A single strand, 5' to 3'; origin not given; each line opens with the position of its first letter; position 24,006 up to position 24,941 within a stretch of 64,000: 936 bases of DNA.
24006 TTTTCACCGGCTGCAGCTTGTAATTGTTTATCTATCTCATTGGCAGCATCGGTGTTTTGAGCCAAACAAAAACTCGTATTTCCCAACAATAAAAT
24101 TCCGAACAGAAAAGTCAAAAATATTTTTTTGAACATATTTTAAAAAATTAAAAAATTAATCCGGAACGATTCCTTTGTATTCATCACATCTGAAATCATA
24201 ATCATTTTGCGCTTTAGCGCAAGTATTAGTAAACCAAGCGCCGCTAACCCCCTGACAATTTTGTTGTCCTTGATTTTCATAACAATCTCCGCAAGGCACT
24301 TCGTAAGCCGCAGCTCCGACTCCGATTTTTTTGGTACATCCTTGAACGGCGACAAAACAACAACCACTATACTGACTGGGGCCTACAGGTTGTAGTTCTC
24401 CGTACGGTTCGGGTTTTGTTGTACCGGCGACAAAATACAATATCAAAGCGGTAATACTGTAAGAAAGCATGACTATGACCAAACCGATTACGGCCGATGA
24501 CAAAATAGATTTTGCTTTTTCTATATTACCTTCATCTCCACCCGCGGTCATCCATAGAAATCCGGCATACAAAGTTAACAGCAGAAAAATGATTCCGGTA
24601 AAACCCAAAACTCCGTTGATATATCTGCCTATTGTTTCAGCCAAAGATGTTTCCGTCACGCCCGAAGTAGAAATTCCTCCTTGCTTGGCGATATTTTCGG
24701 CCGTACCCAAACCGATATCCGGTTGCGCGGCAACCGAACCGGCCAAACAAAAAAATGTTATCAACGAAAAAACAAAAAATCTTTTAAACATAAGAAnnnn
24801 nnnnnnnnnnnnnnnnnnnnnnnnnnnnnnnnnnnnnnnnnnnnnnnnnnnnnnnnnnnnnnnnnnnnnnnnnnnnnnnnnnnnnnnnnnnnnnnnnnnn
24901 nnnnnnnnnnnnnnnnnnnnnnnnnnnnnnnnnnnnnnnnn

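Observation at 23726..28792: Tandem array of 11 diversified VirB2/TrbC-like pilin-family genes, several with cysteine-rich C-terminal tails (plus a 12th paralog at 21301-21804)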

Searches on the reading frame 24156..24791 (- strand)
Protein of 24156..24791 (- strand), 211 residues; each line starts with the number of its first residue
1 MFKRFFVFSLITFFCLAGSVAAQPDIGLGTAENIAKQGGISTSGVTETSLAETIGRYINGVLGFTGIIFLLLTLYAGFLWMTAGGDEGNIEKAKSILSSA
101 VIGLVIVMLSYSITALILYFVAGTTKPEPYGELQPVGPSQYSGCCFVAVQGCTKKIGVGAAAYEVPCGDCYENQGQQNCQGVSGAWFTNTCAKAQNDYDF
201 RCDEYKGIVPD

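Call 3: search_protein_families(library=pfam, proteins=[window:24156-24791:-], max_evalue=1)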
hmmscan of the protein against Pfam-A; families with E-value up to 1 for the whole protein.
window:24156-24791:- (211 aa): 1 family
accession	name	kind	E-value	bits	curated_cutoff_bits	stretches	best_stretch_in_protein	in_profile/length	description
PF18895.5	T4SS_pilin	-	3.3e-08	33.9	26.6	1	48-114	3-68/71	Type IV secretion system pilin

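Call 17: find_encoding_contigs(protein=window:24156-24791:-, flank=10000, max_places=6)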
Protein window:24156-24791:- (211 aa): 6 contigs read that carry it; 2 places shown.
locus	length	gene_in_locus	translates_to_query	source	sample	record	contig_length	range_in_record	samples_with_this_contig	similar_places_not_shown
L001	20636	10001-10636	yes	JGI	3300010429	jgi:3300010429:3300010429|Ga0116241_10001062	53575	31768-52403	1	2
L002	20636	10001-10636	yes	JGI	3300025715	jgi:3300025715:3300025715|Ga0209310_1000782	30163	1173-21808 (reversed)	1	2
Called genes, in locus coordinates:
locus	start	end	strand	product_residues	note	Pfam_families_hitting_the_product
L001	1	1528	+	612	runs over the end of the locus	PF07963:N_methyl, PF13620:CarboxypepD_reg (weak)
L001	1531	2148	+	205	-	-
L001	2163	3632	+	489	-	PF14341:PilX_N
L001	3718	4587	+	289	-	PF00483:NTP_transferase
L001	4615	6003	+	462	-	PF01547:SBP_bac_1, PF13416:SBP_bac_8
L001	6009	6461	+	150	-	PF18895:T4SS_pilin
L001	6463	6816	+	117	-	-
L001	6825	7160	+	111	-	PF18895:T4SS_pilin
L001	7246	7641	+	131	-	PF18895:T4SS_pilin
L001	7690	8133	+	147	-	PF18895:T4SS_pilin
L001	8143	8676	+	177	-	PF18895:T4SS_pilin (weak)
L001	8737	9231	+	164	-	PF18895:T4SS_pilin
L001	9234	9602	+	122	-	PF18895:T4SS_pilin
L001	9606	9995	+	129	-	PF18895:T4SS_pilin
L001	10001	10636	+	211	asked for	PF18895:T4SS_pilin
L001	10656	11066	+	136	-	PF18895:T4SS_pilin (weak)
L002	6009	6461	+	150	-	PF18895:T4SS_pilin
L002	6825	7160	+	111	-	PF18895:T4SS_pilin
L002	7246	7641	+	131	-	PF18895:T4SS_pilin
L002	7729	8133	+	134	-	PF18895:T4SS_pilin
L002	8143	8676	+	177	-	PF18895:T4SS_pilin (weak)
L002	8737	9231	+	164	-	PF18895:T4SS_pilin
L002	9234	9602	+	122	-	PF18895:T4SS_pilin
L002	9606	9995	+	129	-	PF18895:T4SS_pilin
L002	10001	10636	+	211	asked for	PF18895:T4SS_pilin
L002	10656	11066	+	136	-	PF18895:T4SS_pilin (weak)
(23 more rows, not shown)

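Call 18: find_homologous_proteins(query=window:24156-24791:-, max_evalue=0.001)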
Query window:24156-24791:- (211 aa): 380 proteins with E <= 0.001 among 977 candidates; the best 120 are listed.
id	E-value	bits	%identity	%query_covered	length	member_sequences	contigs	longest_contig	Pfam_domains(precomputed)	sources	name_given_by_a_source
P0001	5.2e-126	436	99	93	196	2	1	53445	PF18895.6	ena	-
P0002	5.4e-120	417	85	100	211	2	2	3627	PF18895.6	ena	-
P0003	2.4e-99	349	72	100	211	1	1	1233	PF18895.6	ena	-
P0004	3.0e-95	336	72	100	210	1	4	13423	PF18895.6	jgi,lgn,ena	jgi:hypothetical protein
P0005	1.4e-92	327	69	100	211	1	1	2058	PF18895.6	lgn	-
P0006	4.2e-90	319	66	100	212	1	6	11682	PF18895.6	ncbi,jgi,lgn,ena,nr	ncbi:MAG TPA: pilin [Candidatus Magasanikbacteria bacterium]|nr:pilin [Candidatus Magasanikbacteria 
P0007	1.3e-89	317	67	100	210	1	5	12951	PF18895.6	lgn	-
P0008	1.7e-88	314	68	91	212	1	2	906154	PF18895.6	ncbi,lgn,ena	-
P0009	1.5e-82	294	64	98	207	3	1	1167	PF18895.6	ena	-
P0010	1.4e-79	285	60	98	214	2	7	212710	PF18895.6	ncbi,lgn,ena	-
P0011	1.7e-58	216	56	93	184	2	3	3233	PF18895.6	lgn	-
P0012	2.3e-49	186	49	96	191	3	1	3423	PF18895.6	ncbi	-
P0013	1.2e-34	138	48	47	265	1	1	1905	PF04290.19,PF18895.6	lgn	-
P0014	2.6e-29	120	45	74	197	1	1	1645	PF18895.6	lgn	-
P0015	4.1e-28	116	40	91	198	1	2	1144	PF18895.6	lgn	-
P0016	5.1e-28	116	45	42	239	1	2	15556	PF18895.6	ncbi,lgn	-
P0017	1.1e-26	112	38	91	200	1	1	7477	PF18895.6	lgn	-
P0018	1.8e-25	108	50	59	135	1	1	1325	PF18895.6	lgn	-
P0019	1.8e-24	105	44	37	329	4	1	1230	PF18895.6,PF04956.19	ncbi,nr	ncbi:MAG TPA: pilin, partial [Patescibacteria group bacterium]|nr:pilin [Patescibacteria group bacte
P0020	4.3e-23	100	43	72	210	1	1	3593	PF18895.6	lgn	-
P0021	2.3e-22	98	46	59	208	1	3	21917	PF18895.6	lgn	-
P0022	4.3e-22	97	48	55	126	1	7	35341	PF18895.6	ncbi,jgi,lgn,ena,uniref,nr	ncbi:MAG: hypothetical protein COV60_03290 [Candidatus Magasanikbacteria bacterium CG11_big_fil_rev_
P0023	7.4e-22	96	52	44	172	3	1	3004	PF18895.6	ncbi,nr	ncbi:MAG: hypothetical protein KBD15_04215 [Candidatus Magasanikbacteria bacterium]|nr:hypothetical 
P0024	1.3e-21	95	44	59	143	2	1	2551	PF18895.6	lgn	-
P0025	1.6e-21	95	46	55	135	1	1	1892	PF18895.6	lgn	-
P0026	3.9e-21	94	46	55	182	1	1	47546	PF18895.6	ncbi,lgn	-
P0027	5.2e-21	93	45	55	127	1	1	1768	PF18895.6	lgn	-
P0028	8.7e-21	93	46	59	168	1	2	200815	PF18895.6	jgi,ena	jgi:hypothetical protein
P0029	9.6e-21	92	42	55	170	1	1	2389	PF18895.6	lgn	-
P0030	1.1e-20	92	46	49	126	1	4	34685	PF18895.6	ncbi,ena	-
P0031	1.2e-20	92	44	58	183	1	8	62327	PF18895.6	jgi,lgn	jgi:hypothetical protein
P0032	1.3e-20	92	50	45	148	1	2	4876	PF18895.6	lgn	-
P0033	1.5e-20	92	47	58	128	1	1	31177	PF18895.6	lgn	-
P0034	1.8e-20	92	45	59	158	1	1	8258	PF18895.6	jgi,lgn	-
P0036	3.2e-20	91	47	60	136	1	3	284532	PF18895.6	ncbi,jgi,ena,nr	ncbi:MAG TPA: hypothetical protein P5230_02605 [Candidatus Magasanikbacteria bacterium]|nr:hypotheti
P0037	4.6e-20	90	44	58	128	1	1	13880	PF18895.6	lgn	-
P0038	7.0e-20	90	48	56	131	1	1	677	PF18895.6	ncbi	-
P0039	8.1e-20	89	43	55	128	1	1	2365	PF18895.6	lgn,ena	-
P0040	1.8e-19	88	56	41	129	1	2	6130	PF18895.6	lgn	-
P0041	2.0e-19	88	55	40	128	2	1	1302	PF18895.6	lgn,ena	-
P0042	2.5e-19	88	75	21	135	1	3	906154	PF18895.6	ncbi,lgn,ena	-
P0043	3.6e-19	87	59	37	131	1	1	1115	PF18895.6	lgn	-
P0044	4.7e-19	87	43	61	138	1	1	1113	PF18895.6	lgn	-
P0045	4.8e-19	87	74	20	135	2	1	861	PF18895.6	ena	-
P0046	5.9e-19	87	67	23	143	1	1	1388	PF18895.6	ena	-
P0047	6.3e-19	86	39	60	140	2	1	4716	PF18895.6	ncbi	-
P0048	6.7e-19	86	44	54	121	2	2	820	PF18895.6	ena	-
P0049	1.0e-18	86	50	49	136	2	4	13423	PF18895.6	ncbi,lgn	-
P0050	1.3e-18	85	47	56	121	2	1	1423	PF18895.6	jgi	jgi:hypothetical protein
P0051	1.4e-18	85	47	51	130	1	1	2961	PF18895.6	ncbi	-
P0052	1.5e-18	85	48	55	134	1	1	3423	PF18895.6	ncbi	-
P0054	1.7e-18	85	46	46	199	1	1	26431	PF18895.6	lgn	-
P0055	2.4e-18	85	45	55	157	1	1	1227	PF18895.6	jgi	-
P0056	2.4e-18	85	44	56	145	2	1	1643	PF18895.6,PF04956.19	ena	-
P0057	2.4e-18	85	53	47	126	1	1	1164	PF18895.6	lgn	-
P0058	2.5e-18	85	58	36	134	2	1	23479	PF18895.6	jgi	jgi:hypothetical protein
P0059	2.6e-18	84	46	55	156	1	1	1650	PF18895.6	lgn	-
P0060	2.7e-18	84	48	55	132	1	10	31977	PF18895.6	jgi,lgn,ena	-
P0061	3.0e-18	84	58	37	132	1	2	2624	PF18895.6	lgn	-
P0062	3.3e-18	84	42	61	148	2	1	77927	PF18895.6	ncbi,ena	ncbi:MAG: hypothetical protein WCX97_04540 [Candidatus Magasanikbacteria bacterium]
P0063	3.4e-18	84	47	55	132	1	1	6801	PF18895.6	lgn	-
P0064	3.7e-18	84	45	55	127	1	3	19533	PF18895.6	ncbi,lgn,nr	ncbi:MAG: hypothetical protein KBC17_03145 [Candidatus Pacebacteria bacterium]|nr:hypothetical prote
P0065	3.9e-18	84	43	60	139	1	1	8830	PF18895.6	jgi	jgi:hypothetical protein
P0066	4.1e-18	84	60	25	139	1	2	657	PF18895.6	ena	-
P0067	4.2e-18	84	48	55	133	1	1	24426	PF18895.6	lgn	-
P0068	4.3e-18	84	50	45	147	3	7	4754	PF18895.6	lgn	-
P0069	4.4e-18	84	47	55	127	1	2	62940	PF18895.6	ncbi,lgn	-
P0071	4.5e-18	84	62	25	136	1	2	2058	PF18895.6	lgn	-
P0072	4.6e-18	84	57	36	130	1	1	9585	PF18895.6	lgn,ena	-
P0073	4.7e-18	84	50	46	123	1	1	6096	PF18895.6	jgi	jgi:phage shock protein PspC (stress-responsive transcriptional regulator)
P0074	4.7e-18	84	49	47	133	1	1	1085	PF18895.6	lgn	-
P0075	5.1e-18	83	58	36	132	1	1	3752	PF18895.6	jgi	jgi:phage shock protein PspC (stress-responsive transcriptional regulator)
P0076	5.2e-18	83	54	42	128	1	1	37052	PF18895.6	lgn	-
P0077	5.3e-18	83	45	56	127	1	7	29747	PF18895.6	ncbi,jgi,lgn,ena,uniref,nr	ncbi:MAG: hypothetical protein COU32_01585 [Candidatus Magasanikbacteria bacterium CG10_big_fil_rev_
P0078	5.3e-18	83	42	63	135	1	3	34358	PF18895.6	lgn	-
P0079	5.3e-18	83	49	47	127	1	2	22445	PF18895.6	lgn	-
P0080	5.4e-18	83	40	56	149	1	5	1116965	PF18895.6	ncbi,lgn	-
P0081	5.6e-18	83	68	22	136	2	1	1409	PF18895.6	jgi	-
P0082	5.6e-18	83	56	36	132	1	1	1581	PF18895.6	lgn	-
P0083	5.9e-18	83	42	56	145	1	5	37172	PF18895.6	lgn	-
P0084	6.6e-18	83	42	55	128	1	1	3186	PF18895.6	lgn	-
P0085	7.2e-18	83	57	36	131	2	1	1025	PF18895.6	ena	-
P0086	8.0e-18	83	60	23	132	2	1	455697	PF18895.6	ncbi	ncbi:MAG: hypothetical protein WAZ14_01150 [Patescibacteria group bacterium]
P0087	8.2e-18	83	48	46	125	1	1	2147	PF18895.6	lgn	-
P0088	9.7e-18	83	42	61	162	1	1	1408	PF18895.6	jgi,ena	-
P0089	1.0e-17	83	56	37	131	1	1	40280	PF18895.6,PF04956.19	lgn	-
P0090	1.0e-17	83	54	31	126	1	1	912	PF18895.6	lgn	-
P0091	1.0e-17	82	41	56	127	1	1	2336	PF18895.6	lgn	-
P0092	1.1e-17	82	57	36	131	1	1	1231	PF18895.6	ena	-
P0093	1.1e-17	82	56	35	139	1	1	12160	PF18895.6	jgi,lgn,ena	jgi:hypothetical protein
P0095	1.2e-17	82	54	39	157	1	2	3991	PF18895.6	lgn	-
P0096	1.2e-17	82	46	55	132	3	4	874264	PF18895.6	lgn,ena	-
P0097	1.2e-17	82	57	36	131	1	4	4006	PF18895.6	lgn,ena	-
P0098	1.5e-17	82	59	33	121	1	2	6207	PF18895.6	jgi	jgi:hypothetical protein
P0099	1.8e-17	82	41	52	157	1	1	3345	PF18895.6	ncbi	-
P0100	1.8e-17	82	49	51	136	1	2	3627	PF18895.6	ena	-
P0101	1.9e-17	82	49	51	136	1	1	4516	PF18895.6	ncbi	-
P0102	1.9e-17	82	42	55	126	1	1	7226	PF18895.6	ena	-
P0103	1.9e-17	82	58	23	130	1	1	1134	PF18895.6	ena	-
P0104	2.0e-17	82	55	35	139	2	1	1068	PF18895.6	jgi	-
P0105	2.2e-17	81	58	37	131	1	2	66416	PF18895.6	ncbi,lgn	-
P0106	2.3e-17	81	60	23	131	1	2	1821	PF18895.6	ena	-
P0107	2.4e-17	81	44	55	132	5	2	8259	PF18895.6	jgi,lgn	-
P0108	2.6e-17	81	57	36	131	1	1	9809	PF18895.6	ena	-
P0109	2.7e-17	81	51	41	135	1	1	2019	PF18895.6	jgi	jgi:hypothetical protein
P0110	3.6e-17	81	63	23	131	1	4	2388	PF18895.6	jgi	jgi:phage shock protein PspC (stress-responsive transcriptional regulator)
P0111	3.8e-17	81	45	51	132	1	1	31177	PF18895.6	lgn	-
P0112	3.8e-17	81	49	43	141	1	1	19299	PF18895.6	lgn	-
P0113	4.2e-17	80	41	60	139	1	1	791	PF18895.6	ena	-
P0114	4.3e-17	80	41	56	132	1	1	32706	PF18895.6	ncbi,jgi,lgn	jgi:ABC-type nickel/cobalt efflux system permease component RcnA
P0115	4.4e-17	80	42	54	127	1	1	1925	PF18895.6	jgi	jgi:hypothetical protein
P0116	4.9e-17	80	45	51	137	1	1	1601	PF18895.6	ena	-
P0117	5.2e-17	80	43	55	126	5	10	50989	PF18895.6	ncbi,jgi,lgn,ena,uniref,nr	ncbi:MAG: hypothetical protein AUJ37_03175 [Candidatus Magasanikbacteria bacterium CG1_02_41_34]|uni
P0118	5.9e-17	80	60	25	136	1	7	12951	PF18895.6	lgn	-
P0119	6.5e-17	80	56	36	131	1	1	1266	PF18895.6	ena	-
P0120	6.5e-17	80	56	36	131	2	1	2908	PF18895.6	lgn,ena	-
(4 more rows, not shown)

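Call 19: find_encoding_contigs(protein=P0008, flank=10000, max_places=3)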
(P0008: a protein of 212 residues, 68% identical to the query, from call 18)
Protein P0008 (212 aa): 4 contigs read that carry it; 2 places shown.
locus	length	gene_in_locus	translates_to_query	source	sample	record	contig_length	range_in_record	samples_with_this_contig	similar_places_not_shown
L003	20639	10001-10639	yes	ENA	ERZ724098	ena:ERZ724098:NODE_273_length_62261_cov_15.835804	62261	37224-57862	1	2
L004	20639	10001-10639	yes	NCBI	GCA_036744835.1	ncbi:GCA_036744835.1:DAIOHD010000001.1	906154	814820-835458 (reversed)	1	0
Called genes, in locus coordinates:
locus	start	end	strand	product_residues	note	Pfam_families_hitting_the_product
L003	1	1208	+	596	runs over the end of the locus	PF07963:N_methyl, PF13620:CarboxypepD_reg (faint), PF13715:CarbopepD_reg_2 (faint)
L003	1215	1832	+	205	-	-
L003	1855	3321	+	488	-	-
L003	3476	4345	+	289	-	PF00483:NTP_transferase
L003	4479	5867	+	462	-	PF01547:SBP_bac_1, PF13416:SBP_bac_8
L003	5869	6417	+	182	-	PF18895:T4SS_pilin (weak)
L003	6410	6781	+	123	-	-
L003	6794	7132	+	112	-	PF18895:T4SS_pilin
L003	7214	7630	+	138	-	PF18895:T4SS_pilin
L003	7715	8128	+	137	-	PF18895:T4SS_pilin (weak)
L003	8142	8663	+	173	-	PF18895:T4SS_pilin (weak)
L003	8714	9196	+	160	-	PF18895:T4SS_pilin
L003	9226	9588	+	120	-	PF18895:T4SS_pilin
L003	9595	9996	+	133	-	PF18895:T4SS_pilin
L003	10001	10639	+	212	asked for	PF18895:T4SS_pilin (weak)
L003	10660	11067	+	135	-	PF18895:T4SS_pilin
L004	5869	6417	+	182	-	PF18895:T4SS_pilin (weak)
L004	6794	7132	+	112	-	PF18895:T4SS_pilin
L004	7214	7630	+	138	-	PF18895:T4SS_pilin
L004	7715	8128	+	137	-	PF18895:T4SS_pilin (weak)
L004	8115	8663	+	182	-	PF18895:T4SS_pilin (weak)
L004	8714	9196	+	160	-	PF18895:T4SS_pilin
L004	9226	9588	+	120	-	PF18895:T4SS_pilin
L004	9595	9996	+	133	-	PF18895:T4SS_pilin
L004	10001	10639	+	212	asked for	PF18895:T4SS_pilin (weak)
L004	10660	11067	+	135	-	PF18895:T4SS_pilin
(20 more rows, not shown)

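Call 20: find_encoding_contigs(protein=P0010, flank=10000, max_places=3)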
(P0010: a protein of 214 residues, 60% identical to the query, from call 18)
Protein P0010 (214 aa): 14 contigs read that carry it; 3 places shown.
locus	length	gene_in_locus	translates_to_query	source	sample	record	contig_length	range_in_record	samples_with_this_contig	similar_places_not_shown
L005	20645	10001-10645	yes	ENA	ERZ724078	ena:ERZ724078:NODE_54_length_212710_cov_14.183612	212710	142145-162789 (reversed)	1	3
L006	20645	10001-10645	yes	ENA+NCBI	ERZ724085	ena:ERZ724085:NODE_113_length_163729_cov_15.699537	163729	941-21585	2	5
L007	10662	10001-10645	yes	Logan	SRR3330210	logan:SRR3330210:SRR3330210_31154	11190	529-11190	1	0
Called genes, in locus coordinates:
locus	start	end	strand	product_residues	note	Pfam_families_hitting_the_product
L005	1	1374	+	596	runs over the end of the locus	PF07963:N_methyl, PF13620:CarboxypepD_reg (weak)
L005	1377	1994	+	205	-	-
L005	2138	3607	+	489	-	PF14341:PilX_N (weak)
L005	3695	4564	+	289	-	PF00483:NTP_transferase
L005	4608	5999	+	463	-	PF13416:SBP_bac_8, PF01547:SBP_bac_1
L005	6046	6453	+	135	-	PF18895:T4SS_pilin (weak)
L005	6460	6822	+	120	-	-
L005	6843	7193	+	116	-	PF18895:T4SS_pilin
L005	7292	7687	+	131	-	PF18895:T4SS_pilin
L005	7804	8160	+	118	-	PF18895:T4SS_pilin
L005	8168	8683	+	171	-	PF18895:T4SS_pilin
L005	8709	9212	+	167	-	PF18895:T4SS_pilin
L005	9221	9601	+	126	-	PF18895:T4SS_pilin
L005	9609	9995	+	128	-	PF18895:T4SS_pilin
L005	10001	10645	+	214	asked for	PF18895:T4SS_pilin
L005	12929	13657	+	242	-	PF18895:T4SS_pilin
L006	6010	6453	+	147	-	PF18895:T4SS_pilin (weak)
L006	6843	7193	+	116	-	PF18895:T4SS_pilin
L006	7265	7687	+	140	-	PF18895:T4SS_pilin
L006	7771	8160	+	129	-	PF18895:T4SS_pilin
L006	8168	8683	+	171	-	PF18895:T4SS_pilin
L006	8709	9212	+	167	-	PF18895:T4SS_pilin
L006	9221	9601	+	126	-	PF18895:T4SS_pilin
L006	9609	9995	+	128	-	PF18895:T4SS_pilin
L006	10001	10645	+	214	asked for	PF18895:T4SS_pilin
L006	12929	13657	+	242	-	PF18895:T4SS_pilin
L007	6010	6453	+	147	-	PF18895:T4SS_pilin (weak)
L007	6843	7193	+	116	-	PF18895:T4SS_pilin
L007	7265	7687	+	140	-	PF18895:T4SS_pilin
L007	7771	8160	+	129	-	PF18895:T4SS_pilin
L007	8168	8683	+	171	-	PF18895:T4SS_pilin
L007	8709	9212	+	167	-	PF18895:T4SS_pilin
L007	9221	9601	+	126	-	PF18895:T4SS_pilin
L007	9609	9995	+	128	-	PF18895:T4SS_pilin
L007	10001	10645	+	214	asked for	PF18895:T4SS_pilin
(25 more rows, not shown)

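Call 37: find_encoding_contigs(protein=P0089, flank=10000, max_places=2)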
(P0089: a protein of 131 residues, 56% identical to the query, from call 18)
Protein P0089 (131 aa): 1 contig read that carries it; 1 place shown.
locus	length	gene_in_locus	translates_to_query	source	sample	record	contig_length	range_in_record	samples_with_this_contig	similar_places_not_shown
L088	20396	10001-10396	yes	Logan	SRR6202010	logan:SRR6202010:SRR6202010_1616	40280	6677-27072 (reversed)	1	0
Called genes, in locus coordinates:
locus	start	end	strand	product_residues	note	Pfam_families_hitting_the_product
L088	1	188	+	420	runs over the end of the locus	PF01270:Glyco_hydro_8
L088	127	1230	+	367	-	PF00535:Glycos_transf_2, PF10111:Glyco_tranf_2_2, PF13641:Glyco_tranf_2_3, PF04138:GtrA_DPMS_TM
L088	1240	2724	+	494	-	PF13231:PMT_2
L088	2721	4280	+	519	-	PF13506:Glyco_transf_21, PF13641:Glyco_tranf_2_3, PF00535:Glycos_transf_2, PF13632:Glyco_trans_2_3, PF03552:Cellulose_synt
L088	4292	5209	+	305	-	PF00483:NTP_transferase, PF12804:NTP_transf_3 (weak)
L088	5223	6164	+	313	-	PF00483:NTP_transferase, PF12804:NTP_transf_3 (weak)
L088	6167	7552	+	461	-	PF01547:SBP_bac_1, PF13416:SBP_bac_8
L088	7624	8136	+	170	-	PF18895:T4SS_pilin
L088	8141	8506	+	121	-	PF18895:T4SS_pilin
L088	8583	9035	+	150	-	PF04956:TrbC (faint), PF18895:T4SS_pilin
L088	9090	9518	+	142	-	PF18895:T4SS_pilin (weak)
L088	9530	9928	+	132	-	PF18895:T4SS_pilin (weak)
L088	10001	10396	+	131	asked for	PF04956:TrbC (faint), PF18895:T4SS_pilin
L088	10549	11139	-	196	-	-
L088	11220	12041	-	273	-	-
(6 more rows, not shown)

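Call 38: find_encoding_contigs(protein=P0080, flank=10000, max_places=2)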
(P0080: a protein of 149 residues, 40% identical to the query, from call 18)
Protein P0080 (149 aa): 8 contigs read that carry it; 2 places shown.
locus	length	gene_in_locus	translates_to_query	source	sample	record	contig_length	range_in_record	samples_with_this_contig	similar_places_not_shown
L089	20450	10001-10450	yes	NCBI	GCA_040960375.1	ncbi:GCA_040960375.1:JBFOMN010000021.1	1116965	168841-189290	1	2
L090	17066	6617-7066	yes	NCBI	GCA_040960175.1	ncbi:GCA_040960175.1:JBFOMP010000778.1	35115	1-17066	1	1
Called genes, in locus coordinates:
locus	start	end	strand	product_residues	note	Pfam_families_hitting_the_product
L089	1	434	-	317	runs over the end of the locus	-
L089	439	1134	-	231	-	-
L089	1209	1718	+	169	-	PF01250:Ribosomal_S6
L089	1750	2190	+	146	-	PF00436:SSB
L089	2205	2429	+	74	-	PF01084:Ribosomal_S18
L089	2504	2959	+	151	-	-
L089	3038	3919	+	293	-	PF00483:NTP_transferase, PF12804:NTP_transf_3 (weak)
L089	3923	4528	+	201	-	PF18895:T4SS_pilin (weak)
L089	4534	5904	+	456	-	PF01547:SBP_bac_1, PF13416:SBP_bac_8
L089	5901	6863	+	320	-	PF18895:T4SS_pilin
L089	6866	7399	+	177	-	PF18895:T4SS_pilin (weak)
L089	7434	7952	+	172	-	PF18895:T4SS_pilin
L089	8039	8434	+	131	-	PF18895:T4SS_pilin (weak)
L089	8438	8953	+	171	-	PF18895:T4SS_pilin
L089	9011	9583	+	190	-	PF18895:T4SS_pilin (weak)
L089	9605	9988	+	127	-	PF18895:T4SS_pilin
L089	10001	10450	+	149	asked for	PF18895:T4SS_pilin (weak)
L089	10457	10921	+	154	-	-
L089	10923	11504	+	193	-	PF18895:T4SS_pilin (weak)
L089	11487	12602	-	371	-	PF06925:MGDG_synth, PF04101:Glyco_tran_28_C (weak)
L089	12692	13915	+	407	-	PF00117:GATase (weak), PF07722:Peptidase_C26 (faint)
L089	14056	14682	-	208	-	-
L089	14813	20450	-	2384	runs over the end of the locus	PF17164:DUF5122 (faint), PF03160:Calx-beta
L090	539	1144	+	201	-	PF18895:T4SS_pilin (weak)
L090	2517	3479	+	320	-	PF18895:T4SS_pilin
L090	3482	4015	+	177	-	PF18895:T4SS_pilin (weak)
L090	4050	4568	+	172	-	PF18895:T4SS_pilin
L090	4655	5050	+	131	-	PF18895:T4SS_pilin (weak)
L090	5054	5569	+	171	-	PF18895:T4SS_pilin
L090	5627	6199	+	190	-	PF18895:T4SS_pilin (weak)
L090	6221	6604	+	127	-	PF18895:T4SS_pilin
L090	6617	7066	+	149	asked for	PF18895:T4SS_pilin (weak)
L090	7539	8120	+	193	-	PF18895:T4SS_pilin (weak)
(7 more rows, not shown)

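Call 43: search_protein_families(library=pfam, proteins=[L089:5901-6863:+], max_evalue=0.01)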
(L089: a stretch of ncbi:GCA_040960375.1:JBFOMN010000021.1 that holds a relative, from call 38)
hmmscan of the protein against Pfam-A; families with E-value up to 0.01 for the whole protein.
L089:5901-6863:+ (320 aa): 1 family
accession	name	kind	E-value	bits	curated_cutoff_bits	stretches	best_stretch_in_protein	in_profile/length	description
PF18895.5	T4SS_pilin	-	1.3e-07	32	26.6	1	195-261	6-71/71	Type IV secretion system pilin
